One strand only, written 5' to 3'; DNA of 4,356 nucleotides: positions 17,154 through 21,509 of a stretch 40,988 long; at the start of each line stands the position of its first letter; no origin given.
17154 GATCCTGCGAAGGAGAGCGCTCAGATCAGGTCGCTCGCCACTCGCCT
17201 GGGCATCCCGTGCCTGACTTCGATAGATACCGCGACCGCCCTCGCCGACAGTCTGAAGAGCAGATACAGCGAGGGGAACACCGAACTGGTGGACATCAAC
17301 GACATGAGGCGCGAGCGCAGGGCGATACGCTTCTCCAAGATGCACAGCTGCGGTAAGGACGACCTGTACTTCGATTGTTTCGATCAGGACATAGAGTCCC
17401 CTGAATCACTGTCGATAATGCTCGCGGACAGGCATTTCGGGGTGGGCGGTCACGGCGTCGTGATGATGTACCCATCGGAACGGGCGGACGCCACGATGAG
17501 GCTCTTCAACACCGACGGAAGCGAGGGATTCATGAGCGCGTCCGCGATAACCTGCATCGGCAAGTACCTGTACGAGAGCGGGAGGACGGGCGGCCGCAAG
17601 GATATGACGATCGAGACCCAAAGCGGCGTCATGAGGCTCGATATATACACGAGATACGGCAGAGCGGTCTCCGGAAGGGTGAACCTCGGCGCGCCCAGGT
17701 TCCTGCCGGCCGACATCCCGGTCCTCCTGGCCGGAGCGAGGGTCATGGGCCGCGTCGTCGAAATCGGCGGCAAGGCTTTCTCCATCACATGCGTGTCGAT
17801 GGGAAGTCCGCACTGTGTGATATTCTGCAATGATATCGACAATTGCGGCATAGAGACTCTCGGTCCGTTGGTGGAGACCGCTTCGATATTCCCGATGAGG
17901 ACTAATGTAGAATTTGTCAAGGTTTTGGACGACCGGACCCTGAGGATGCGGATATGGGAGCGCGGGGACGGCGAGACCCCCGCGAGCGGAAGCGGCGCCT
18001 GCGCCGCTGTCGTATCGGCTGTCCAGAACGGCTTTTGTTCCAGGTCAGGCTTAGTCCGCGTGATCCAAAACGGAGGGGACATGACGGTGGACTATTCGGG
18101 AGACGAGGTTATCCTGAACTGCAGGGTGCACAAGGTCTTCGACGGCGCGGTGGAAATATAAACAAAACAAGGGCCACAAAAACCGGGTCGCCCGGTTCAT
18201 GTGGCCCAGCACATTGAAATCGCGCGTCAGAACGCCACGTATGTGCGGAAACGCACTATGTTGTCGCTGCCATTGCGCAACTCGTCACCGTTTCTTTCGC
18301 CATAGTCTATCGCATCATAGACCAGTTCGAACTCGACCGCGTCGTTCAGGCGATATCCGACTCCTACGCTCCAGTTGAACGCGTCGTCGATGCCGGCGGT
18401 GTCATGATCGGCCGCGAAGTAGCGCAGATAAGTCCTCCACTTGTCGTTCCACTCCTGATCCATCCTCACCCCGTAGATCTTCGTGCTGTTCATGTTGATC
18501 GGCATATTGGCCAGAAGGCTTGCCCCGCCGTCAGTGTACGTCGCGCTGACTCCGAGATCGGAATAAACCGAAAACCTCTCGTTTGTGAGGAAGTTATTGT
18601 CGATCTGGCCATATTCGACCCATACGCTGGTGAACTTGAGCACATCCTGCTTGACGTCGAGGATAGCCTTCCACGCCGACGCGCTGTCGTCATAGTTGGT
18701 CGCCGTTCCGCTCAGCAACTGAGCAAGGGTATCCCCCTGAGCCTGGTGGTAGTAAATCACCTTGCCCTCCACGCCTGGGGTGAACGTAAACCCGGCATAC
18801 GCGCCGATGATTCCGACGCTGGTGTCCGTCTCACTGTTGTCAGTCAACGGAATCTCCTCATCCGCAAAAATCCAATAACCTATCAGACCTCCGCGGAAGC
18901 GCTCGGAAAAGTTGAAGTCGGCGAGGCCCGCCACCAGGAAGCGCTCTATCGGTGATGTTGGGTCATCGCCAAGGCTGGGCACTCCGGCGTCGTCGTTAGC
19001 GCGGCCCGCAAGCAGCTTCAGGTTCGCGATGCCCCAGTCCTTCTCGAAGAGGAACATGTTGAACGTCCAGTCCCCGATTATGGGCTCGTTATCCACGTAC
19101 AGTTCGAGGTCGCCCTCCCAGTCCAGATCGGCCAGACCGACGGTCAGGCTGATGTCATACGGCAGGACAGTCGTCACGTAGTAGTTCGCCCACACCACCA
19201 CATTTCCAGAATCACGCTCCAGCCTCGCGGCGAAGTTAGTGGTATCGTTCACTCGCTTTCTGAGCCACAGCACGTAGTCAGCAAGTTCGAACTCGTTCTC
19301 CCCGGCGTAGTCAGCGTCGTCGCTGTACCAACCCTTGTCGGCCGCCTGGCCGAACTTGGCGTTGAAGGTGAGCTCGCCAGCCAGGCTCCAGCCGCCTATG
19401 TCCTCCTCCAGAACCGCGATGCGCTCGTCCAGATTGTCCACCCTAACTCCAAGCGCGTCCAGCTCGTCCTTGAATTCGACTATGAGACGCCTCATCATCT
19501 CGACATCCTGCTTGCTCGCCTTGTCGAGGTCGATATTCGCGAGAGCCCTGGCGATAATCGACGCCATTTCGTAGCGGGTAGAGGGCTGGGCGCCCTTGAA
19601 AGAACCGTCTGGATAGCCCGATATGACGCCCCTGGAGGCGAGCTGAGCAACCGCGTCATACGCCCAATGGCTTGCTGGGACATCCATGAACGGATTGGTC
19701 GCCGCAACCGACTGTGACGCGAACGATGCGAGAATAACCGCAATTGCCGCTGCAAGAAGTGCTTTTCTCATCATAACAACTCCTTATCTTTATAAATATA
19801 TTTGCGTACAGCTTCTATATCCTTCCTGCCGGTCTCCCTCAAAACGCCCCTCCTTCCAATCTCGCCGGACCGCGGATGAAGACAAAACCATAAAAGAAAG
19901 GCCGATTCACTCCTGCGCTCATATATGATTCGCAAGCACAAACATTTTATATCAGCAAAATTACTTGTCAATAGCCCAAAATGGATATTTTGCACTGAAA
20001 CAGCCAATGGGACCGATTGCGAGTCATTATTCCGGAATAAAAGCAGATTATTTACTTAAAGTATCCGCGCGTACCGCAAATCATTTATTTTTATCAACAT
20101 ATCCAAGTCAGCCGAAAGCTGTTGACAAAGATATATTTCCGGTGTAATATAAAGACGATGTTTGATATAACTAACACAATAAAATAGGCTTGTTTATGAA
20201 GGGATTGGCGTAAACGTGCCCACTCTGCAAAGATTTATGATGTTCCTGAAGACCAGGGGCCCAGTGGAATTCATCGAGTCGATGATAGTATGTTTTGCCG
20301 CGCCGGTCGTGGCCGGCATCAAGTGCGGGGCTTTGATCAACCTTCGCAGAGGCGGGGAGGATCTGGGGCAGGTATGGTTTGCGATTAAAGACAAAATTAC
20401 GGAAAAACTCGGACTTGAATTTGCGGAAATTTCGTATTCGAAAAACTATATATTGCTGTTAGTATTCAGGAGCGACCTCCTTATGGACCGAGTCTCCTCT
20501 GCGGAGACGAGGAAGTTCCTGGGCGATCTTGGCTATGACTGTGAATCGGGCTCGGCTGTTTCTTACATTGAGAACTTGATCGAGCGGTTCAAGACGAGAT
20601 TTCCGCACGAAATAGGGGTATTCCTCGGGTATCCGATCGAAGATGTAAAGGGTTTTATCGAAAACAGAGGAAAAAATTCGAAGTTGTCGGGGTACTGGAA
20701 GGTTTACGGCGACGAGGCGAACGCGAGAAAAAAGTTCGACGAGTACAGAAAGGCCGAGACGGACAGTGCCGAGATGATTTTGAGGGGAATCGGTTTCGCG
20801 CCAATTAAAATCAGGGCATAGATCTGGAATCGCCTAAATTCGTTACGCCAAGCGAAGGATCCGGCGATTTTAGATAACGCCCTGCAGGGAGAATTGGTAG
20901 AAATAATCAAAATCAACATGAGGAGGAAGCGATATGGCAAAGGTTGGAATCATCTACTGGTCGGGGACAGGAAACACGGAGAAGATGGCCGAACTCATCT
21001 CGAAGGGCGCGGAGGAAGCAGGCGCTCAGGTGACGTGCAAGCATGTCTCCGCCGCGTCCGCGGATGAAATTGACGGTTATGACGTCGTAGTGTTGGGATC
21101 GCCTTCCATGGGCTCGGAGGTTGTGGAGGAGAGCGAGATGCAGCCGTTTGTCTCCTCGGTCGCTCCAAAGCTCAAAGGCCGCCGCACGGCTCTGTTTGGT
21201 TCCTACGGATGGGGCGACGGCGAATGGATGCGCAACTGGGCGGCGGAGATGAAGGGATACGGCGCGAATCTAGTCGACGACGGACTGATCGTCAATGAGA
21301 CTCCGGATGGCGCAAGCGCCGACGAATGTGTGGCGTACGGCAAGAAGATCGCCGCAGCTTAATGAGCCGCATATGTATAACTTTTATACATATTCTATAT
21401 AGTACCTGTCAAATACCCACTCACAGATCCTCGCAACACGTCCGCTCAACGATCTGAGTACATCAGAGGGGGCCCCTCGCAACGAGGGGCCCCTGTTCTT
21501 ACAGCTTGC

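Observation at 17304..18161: carB is fused in frame to a full-length DapF homologue whose two catalytic cysteines are both serine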

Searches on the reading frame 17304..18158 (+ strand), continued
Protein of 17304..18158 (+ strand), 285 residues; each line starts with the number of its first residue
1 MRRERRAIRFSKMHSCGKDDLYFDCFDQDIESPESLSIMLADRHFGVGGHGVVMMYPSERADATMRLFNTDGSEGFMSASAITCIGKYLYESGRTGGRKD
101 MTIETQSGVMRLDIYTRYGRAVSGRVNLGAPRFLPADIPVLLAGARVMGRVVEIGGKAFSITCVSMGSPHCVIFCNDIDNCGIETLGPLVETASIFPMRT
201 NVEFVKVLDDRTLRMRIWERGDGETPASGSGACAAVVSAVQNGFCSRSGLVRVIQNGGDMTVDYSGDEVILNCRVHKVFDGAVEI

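Call 44: find_encoding_contigs(protein=P0069, flank=7000, max_places=2)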
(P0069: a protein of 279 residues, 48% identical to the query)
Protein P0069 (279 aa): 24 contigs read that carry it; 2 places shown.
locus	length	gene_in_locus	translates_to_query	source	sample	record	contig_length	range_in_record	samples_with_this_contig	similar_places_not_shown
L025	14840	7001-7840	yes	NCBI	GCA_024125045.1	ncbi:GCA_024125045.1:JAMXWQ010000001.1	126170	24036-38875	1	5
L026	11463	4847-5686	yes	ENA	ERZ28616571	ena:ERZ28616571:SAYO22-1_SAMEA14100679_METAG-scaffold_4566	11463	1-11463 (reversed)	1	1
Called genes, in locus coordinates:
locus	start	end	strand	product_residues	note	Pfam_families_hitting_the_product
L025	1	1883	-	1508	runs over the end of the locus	PF00310:GATase_2, PF04898:Glu_syn_central, PF01645:Glu_synthase, PF01493:GXGXG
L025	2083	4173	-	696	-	PF12437:GSIII_N, PF00120:Gln-synt_C, PF18318:Gln-synt_C-ter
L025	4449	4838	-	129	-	PF12844:HTH_19, PF13560:HTH_31, PF01381:HTH_3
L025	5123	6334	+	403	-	PF03951:Gln-synt_N, PF00120:Gln-synt_C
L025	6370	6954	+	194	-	PF03861:ANTAR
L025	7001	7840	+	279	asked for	PF01678:DAP_epimerase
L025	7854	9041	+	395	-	PF00155:Aminotran_1_2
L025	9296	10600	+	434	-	PF00117:GATase (weak), PF02540:NAD_synthase (weak), PF01171:ATP_bind_3 (weak), PF00958:GMP_synt_C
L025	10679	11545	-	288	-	PF00126:HTH_1, PF03466:LysR_substrate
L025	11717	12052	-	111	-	PF01638:HxlR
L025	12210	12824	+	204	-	PF01243:PNPOx_N, PF13187:Fer4_9 (faint), PF13183:Fer4_8 (faint), PF13534:Fer4_17 (faint), PF14697:Fer4_21 (faint), PF12797:Fer4_2 (faint), PF13237:Fer4_10 (weak), PF00037:Fer4 (weak), +1 more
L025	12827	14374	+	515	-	PF00528:BPD_transp_1, PF04069:OpuAC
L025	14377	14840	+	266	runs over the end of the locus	PF00005:ABC_tran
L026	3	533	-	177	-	?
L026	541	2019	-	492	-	PF12437:GSIII_N, PF00120:Gln-synt_C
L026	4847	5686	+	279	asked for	PF01678:DAP_epimerase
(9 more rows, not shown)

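Call 62: search_protein_families(library=ncbifam, proteins=[L025:7854-9038:+], max_evalue=1e-20)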
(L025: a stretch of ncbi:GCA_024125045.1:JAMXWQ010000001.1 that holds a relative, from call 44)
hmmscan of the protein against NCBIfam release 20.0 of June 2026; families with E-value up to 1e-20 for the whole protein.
L025:7854-9038:+ (395 aa): 35 families (the best 25 are shown)
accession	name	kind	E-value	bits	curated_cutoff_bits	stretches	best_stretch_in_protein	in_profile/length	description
TIGR03542.1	DAPAT_plant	equivalog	1.1e-157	525.1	364.7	1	3-388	2-398/402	LL-diaminopimelate aminotransferase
NF006756.0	PRK09276.1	subfamily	1.7e-64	218.2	507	1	14-388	13-382/387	LL-diaminopimelate aminotransferase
TIGR03540.1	DapC_direct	equivalog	8.2e-64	215.9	593.25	1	14-388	11-380/383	LL-diaminopimelate aminotransferase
NF005977.0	PRK08068.1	subfamily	2.9e-52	178.2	494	1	16-388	16-383/391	transaminase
NF041364.1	GntC_guanitoxin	equivalog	2e-50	171.7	415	1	39-388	3-353/356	guanitoxin biosynthesis PLP-dependent (S)-gamma-hydroxy-L-arginine cyclodehydratase GntC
NF005815.0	PRK07681.1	equivalog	2.2e-43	148.8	545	1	13-388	13-382/399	LL-diaminopimelate aminotransferase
NF004611.0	PRK05942.1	equivalog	9.9e-42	143.3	628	1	35-388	36-386/394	aspartate aminotransferase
NF006229.0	PRK08361.1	equivalog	3.8e-40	138.1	624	1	27-392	26-388/391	aspartate aminotransferase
NF005613.0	PRK07366.1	equivalog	1.8e-39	135.9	486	1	34-392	30-388/391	LL-diaminopimelate aminotransferase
NF006604.0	PRK09148.1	equivalog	4.8e-39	134.5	648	1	15-384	14-381/406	LL-diaminopimelate aminotransferase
NF041091.1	asp_aminotase_Arch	equivalog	4.6e-38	131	550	1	33-390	26-373/376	aspartate aminotransferase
NF005305.0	PRK06836.1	equivalog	1.2e-35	123.6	376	1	25-391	25-390/396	pyridoxal phosphate-dependent aminotransferase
NF006033.0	PRK08175.1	equivalog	1.7e-34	119.4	647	1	32-387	34-389/407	alanine transaminase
TIGR03537.1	DapC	equivalog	2e-34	119.1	453.6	1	38-388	4-347/350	succinyldiaminopimelate transaminase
NF004975.0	PRK06348.1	equivalog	3.1e-33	115.3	549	1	16-390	17-381/384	pyridoxal phosphate-dependent aminotransferase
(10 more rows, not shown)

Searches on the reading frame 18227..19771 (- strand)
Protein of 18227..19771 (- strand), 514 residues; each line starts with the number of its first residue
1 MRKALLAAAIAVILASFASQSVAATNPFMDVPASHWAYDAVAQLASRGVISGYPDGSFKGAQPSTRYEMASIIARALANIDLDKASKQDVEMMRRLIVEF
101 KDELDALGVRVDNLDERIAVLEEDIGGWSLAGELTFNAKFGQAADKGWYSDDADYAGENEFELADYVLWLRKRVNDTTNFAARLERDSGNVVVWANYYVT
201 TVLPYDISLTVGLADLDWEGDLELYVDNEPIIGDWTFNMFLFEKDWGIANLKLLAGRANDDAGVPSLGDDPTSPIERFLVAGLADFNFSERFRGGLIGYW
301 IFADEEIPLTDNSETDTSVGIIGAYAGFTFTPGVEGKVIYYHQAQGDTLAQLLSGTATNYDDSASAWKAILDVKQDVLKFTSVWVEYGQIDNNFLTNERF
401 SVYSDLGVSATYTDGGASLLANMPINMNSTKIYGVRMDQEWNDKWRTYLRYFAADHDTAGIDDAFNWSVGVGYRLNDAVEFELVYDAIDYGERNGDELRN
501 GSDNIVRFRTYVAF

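Call 17: search_protein_families(library=ncbifam, proteins=[window:18227-19771:-], max_evalue=0.00001)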
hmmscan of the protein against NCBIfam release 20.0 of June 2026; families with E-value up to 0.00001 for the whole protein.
window:18227-19771:- (514 aa): 1 family
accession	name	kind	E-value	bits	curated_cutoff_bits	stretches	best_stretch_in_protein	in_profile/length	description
NF033921.0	por_somb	subfamily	3.5e-19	68.8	100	1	26-124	5-111/485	iron uptake porin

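Call 69: search_protein_families(library=pfam, proteins=[window:18227-19771:-], max_evalue=0.00001)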
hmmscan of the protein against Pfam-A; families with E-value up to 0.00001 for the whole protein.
window:18227-19771:- (514 aa): 1 family
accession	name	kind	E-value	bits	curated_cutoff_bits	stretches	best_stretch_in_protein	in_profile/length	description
PF00395.25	SLH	-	3.2e-11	43.4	20.8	1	27-70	1-44/44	S-layer homology domain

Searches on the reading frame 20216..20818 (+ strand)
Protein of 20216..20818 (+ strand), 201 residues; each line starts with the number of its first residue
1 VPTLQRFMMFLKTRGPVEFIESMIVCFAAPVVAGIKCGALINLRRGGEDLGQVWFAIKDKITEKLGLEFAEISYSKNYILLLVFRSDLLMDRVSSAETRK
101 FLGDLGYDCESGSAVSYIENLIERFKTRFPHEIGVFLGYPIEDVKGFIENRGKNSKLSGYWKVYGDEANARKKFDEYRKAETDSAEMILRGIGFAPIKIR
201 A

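Call 18: search_protein_families(library=ncbifam, proteins=[window:20216-20818:+], max_evalue=0.00001)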
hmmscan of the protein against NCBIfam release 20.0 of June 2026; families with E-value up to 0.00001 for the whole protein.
window:20216-20818:+ (201 aa): 0 families

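Call 69: search_protein_families(library=pfam, proteins=[window:20216-20818:+], max_evalue=0.00001)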
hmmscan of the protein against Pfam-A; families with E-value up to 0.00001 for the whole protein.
window:20216-20818:+ (201 aa): 1 family
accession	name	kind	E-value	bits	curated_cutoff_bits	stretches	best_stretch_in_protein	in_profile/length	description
PF12672.12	DUF3793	-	6e-45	153.6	25.1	1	25-192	2-161/167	Protein of unknown function (DUF3793)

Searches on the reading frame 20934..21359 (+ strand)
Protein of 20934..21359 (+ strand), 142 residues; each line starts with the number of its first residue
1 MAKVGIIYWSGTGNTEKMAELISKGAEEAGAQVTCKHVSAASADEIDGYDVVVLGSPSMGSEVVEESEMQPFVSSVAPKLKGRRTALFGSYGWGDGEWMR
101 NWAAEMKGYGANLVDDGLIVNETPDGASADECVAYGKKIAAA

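Call 18: search_protein_families(library=ncbifam, proteins=[window:20934-21359:+], max_evalue=0.00001)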
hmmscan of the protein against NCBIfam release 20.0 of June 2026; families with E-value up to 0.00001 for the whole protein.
window:20934-21359:+ (142 aa): 16 families
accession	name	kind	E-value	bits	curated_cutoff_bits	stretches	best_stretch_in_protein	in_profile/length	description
NF004049.0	PRK05568.1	equivalog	4.5e-61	205.3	206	1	1-141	1-141/142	flavodoxin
TIGR01753.1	flav_short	equivalog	8.3e-44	149.5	123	1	5-139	2-139/140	flavodoxin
NF004050.0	PRK05569.1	subfamily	1.5e-37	129.1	136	1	1-140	1-140/141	flavodoxin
NF008887.0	PRK11921.1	equivalog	6.5e-15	54.9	635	1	3-141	251-393/396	anaerobic nitric oxide reductase flavorubredoxin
NF005216.0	PRK06703.1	subfamily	1.7e-14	54.1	127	1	1-134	1-138/151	flavodoxin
NF005246.0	PRK06756.1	subfamily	4.9e-12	46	130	1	1-139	1-143/148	flavodoxin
NF006739.0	PRK09267.1-5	subfamily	9.5e-12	45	175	1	1-117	1-113/168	flavodoxin FldA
NF006737.0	PRK09267.1-3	equivalog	1.4e-08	34.5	238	1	1-59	1-57/174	flavodoxin FldA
TIGR01752.1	flav_long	equivalog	2e-08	34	146.75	1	3-90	1-86/167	flavodoxin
NF006736.0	PRK09267.1-2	equivalog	2.4e-08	33.9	202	1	1-90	1-85/161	flavodoxin FldA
NF003954.0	PRK05452.1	equivalog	4.5e-08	32.4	711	1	3-141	253-394/479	anaerobic nitric oxide reductase flavorubredoxin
NF006738.0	PRK09267.1-4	equivalog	1.8e-07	30.9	172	1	3-96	2-94/171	flavodoxin FldA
NF006735.0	PRK09267.1-1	equivalog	2.1e-07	30.9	315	1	1-90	1-88/176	flavodoxin FldA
NF002999.0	PRK03767.1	equivalog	1.2e-06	28.5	141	0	1-41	1-42/200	NAD(P)H:quinone oxidoreductase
NF005587.0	PRK07308.1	equivalog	1.4e-06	28.6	138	1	1-76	1-75/147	flavodoxin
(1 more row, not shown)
